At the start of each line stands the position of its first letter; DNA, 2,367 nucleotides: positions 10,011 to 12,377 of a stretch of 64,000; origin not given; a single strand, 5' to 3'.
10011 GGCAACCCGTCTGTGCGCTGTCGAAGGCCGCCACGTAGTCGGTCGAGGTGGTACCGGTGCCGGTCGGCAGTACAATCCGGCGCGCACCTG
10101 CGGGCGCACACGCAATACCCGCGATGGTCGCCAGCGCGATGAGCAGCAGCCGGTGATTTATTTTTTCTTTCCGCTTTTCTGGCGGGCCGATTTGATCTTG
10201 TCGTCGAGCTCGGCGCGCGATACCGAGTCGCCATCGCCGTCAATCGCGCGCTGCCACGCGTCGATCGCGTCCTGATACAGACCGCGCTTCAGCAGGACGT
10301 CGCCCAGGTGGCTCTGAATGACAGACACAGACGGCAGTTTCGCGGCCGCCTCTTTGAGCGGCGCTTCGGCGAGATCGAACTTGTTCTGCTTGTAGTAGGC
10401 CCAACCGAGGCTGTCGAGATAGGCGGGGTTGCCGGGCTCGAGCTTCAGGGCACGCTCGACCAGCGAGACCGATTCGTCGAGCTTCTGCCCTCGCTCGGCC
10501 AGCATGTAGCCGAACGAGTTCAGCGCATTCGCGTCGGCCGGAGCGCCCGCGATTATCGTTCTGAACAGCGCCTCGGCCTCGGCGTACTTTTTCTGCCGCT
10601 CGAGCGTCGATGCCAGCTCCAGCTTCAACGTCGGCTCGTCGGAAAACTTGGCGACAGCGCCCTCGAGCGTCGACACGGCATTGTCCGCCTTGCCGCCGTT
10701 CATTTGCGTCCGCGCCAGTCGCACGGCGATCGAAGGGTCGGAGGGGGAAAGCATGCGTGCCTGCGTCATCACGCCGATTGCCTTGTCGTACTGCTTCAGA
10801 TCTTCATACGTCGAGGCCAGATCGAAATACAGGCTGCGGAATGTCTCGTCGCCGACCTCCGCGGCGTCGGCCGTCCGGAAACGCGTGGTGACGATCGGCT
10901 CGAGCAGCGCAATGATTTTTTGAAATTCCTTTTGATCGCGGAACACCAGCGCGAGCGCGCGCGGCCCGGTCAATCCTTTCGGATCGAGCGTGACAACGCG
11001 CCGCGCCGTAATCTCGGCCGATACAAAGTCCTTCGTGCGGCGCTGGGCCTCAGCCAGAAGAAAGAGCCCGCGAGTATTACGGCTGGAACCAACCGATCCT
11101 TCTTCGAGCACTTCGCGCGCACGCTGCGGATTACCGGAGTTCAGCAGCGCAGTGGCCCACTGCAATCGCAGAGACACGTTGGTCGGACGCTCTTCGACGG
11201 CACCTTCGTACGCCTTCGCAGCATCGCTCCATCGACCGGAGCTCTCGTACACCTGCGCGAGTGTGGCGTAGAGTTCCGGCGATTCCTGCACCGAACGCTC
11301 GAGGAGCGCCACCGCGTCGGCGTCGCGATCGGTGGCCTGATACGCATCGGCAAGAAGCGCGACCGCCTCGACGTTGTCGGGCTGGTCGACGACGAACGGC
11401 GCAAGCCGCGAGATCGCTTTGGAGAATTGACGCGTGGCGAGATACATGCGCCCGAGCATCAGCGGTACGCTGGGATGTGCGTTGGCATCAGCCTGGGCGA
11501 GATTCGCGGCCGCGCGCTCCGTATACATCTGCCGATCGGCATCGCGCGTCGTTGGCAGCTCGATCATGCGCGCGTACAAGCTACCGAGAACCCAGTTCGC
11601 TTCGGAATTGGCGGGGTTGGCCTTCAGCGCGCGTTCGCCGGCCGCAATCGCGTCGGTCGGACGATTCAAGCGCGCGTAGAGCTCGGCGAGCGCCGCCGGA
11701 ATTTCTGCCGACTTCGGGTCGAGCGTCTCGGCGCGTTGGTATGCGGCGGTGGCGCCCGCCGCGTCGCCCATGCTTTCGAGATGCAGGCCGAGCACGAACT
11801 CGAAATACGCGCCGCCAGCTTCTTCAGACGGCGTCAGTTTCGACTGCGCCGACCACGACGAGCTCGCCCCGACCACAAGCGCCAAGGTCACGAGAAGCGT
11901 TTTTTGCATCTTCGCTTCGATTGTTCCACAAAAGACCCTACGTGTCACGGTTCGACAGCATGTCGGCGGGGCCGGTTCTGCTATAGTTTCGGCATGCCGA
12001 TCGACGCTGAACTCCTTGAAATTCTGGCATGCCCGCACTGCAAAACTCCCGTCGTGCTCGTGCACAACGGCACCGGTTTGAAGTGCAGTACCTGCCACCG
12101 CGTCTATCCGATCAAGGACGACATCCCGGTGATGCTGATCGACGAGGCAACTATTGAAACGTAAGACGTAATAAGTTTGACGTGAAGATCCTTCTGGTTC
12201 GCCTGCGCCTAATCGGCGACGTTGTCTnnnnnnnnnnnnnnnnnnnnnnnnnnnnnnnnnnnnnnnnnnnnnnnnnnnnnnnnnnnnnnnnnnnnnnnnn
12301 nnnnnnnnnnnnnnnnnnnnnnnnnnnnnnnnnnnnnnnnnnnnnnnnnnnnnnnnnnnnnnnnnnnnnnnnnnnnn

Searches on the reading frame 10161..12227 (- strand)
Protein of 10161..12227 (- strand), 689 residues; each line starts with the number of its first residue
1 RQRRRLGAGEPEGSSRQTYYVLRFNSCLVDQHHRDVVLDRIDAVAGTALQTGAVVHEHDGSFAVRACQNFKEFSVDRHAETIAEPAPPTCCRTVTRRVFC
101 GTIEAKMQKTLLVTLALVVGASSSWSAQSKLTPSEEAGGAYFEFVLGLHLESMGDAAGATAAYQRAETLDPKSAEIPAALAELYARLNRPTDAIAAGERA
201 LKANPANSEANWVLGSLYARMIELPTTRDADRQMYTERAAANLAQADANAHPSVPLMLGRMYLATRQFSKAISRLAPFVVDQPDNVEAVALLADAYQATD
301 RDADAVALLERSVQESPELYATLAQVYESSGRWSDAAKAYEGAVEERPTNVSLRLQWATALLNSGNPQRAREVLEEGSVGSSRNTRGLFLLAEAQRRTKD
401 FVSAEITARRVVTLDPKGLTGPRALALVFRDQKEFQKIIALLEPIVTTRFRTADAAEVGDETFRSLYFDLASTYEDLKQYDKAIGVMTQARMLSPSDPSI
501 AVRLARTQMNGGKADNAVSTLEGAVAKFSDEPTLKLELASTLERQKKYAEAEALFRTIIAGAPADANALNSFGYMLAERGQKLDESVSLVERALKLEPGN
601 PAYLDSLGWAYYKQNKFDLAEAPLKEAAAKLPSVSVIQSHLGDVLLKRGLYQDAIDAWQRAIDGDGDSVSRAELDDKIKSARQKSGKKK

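Call 12: search_protein_families(library=pfam, proteins=[window:10161-12227:-])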
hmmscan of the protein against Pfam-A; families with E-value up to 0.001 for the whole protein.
window:10161-12227:- (689 aa): 26 families (the best 25 are shown)
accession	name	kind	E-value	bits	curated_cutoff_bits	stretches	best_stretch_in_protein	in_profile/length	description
PF13428.12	TPR_14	-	2.5e-39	130.1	23.5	1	317-359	1-43/44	Tetratricopeptide repeat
PF13432.12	TPR_16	-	2.8e-39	133.5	32.7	7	503-566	2-65/65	Tetratricopeptide repeat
PF07719.23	TPR_2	-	1.1e-38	128.6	27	1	317-350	1-34/34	Tetratricopeptide repeat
PF14559.12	TPR_19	-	4.9e-38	129.7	25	4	330-376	4-50/68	Tetratricopeptide repeat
PF00515.34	TPR_1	-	2.3e-24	84.6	27.8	0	640-662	6-28/34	Tetratricopeptide repeat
PF13176.12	TPR_7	-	2.5e-23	80.5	27.9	0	323-350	5-34/36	Tetratricopeptide repeat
PF13181.12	TPR_8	-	3.3e-23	80.2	25.7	0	466-495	3-32/34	Tetratricopeptide repeat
PF12895.13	ANAPC3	-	8.2e-22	77.7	27.2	2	303-376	6-81/82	Anaphase-promoting complex, cyclosome, subunit 3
PF13424.12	TPR_12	-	3.7e-21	75.5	30.1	0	566-629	3-73/77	Tetratricopeptide repeat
PF13431.12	TPR_17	-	1.2e-20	72.4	24.4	0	591-621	3-33/34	Tetratricopeptide repeat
PF13174.12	TPR_6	-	1.2e-17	63.6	26.3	0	503-529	5-31/33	Tetratricopeptide repeat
PF23914.1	TPR_CcmH_CycH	-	2.2e-17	63.8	42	1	322-404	55-140/158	Cytochrome c-type biogenesis protein H TPR domain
PF13414.12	TPR_11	-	1.9e-16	59.9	26.8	0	153-187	7-41/42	TPR repeat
PF13374.12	TPR_10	-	9.5e-12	45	27.5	0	603-629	4-30/42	Tetratricopeptide repeat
PF20308.4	TPR-S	-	5e-09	37.1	27.6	0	270-327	4-61/102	Tetratricopeptide Repeats-Sensor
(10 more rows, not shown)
